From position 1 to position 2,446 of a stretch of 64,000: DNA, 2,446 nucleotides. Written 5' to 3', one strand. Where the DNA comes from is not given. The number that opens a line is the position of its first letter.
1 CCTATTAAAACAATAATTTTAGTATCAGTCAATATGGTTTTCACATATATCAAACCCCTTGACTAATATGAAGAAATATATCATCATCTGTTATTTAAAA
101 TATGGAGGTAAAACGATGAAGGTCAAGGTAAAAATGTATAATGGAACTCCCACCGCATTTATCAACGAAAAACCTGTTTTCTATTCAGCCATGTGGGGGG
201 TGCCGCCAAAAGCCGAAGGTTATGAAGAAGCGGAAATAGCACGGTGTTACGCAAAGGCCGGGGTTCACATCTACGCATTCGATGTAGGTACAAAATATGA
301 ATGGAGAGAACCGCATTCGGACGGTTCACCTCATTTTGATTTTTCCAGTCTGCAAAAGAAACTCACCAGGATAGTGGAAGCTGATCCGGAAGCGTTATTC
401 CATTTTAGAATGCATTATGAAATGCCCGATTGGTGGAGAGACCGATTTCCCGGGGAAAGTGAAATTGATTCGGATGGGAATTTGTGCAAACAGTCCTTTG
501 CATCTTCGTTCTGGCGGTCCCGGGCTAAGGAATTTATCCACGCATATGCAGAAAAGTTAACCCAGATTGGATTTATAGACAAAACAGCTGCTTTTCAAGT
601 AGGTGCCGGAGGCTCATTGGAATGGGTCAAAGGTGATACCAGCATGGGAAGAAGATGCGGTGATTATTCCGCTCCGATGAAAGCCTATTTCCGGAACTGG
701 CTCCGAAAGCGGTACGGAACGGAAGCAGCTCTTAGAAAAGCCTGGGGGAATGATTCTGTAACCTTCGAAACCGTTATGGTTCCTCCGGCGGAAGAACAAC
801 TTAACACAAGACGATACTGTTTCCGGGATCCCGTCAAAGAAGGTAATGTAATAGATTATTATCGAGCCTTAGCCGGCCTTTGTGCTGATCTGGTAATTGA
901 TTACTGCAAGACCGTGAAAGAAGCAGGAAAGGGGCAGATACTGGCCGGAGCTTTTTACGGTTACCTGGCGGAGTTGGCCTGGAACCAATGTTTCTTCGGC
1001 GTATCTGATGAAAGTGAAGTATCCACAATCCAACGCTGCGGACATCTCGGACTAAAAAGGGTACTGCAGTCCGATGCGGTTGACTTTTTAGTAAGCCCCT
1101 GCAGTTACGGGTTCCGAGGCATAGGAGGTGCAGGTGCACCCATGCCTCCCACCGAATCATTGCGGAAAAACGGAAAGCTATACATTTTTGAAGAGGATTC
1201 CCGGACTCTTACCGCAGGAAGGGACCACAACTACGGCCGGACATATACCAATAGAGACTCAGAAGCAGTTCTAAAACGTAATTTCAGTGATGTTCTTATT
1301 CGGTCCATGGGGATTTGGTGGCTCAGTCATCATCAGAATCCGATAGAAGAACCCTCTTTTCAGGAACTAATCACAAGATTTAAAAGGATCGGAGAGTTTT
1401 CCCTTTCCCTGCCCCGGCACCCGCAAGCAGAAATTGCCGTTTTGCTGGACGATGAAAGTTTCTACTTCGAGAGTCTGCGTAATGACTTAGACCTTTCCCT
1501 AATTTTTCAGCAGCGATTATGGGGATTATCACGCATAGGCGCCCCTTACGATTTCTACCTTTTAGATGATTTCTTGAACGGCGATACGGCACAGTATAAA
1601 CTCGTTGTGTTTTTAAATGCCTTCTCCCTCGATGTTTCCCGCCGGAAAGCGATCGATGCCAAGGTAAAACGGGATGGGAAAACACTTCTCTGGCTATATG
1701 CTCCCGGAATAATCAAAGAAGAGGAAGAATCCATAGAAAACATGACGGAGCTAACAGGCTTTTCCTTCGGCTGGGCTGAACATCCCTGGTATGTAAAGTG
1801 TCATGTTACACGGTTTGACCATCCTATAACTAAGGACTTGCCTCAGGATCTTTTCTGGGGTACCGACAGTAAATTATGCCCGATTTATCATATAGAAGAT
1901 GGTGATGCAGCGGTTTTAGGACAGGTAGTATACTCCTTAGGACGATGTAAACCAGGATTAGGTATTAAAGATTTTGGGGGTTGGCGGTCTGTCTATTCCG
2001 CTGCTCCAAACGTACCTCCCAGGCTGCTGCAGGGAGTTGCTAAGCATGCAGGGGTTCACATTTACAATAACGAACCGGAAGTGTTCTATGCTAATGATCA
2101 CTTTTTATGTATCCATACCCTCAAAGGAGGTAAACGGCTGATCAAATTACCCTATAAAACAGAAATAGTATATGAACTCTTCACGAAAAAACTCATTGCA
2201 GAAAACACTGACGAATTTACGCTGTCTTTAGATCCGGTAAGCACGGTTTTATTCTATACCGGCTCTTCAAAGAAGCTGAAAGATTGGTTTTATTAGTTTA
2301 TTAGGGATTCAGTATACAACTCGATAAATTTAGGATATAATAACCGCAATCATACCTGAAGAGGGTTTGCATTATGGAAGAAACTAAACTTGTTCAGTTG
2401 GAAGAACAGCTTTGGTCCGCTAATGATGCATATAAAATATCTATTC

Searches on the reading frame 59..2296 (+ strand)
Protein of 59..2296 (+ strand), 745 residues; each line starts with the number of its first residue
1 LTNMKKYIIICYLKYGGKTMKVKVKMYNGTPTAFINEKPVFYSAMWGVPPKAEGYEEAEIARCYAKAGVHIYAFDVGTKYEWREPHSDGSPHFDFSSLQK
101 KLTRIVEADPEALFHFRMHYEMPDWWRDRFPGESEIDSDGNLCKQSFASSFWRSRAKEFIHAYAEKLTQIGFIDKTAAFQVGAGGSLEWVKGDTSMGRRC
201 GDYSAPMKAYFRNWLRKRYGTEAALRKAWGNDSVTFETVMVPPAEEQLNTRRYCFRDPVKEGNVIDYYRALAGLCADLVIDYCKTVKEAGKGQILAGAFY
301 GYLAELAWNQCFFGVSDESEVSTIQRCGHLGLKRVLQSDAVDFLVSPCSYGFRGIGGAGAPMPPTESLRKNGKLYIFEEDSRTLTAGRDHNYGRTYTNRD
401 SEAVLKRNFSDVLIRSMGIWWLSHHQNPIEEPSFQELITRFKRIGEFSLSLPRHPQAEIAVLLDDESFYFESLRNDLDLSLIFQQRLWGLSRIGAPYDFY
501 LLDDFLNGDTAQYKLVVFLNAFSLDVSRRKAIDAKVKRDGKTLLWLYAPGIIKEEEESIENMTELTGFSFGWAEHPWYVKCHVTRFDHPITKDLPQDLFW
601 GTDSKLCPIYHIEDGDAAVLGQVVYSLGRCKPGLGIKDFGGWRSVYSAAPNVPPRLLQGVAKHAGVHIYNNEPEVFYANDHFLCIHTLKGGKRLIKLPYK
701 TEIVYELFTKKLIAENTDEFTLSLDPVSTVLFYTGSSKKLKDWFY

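Call 46: find_encoding_contigs(protein=window:59-2296:+, flank=10000, max_places=4)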
Protein window:59-2296:+ (745 aa): no gene with exactly this product is on record in the collection.

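Call 52: find_encoding_contigs(protein=window:116-2296:+, flank=10000, max_places=4)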
Protein window:116-2296:+ (726 aa): 2 contigs read that carry it; 2 places shown.
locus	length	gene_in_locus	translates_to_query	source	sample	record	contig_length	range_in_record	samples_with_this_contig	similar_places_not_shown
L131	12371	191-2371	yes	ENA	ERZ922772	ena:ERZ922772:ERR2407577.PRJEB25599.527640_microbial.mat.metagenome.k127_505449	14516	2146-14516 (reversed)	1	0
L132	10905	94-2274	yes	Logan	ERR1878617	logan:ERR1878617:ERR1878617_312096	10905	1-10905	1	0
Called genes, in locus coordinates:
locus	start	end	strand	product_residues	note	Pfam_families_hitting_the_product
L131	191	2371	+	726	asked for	PF02449:Glyco_hydro_42 (weak)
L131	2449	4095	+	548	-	PF07719:TPR_2 (faint), PF13181:TPR_8 (faint), PF13374:TPR_10 (faint), PF00515:TPR_1 (faint), PF13176:TPR_7 (faint), PF13424:TPR_12, PF13424:TPR_12, PF00990:GGDEF, +2 more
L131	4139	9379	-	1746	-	PF19077:Big_13 (faint), PF13585:CHU_C, PF13860:FlgD_ig (weak), PF13585:CHU_C (weak), PF13860:FlgD_ig (weak), PF13585:CHU_C (weak), PF13860:FlgD_ig, PF00691:OmpA, +2 more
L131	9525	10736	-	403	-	PF21269:TreT_GT1, PF00534:Glycos_transf_1, PF13692:Glyco_trans_1_4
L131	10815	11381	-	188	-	-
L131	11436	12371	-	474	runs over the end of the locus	PF00884:Sulfatase, PF01663:Phosphodiest (weak), PF16347:SGSH_C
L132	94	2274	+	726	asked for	PF02449:Glyco_hydro_42 (weak)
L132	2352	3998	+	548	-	PF07719:TPR_2 (faint), PF13181:TPR_8 (faint), PF13374:TPR_10 (faint), PF00515:TPR_1 (faint), PF13176:TPR_7 (faint), PF13424:TPR_12, PF13424:TPR_12, PF00990:GGDEF, +2 more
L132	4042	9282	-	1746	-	PF19077:Big_13 (faint), PF13585:CHU_C, PF13860:FlgD_ig (weak), PF13585:CHU_C (weak), PF13860:FlgD_ig (weak), PF13585:CHU_C (weak), PF13860:FlgD_ig, PF00691:OmpA, +2 more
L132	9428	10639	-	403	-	PF21269:TreT_GT1, PF00534:Glycos_transf_1, PF13692:Glyco_trans_1_4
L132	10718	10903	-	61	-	?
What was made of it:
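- Tried and rejected: Leftward, contigs end at the window start (calls 46, 52).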
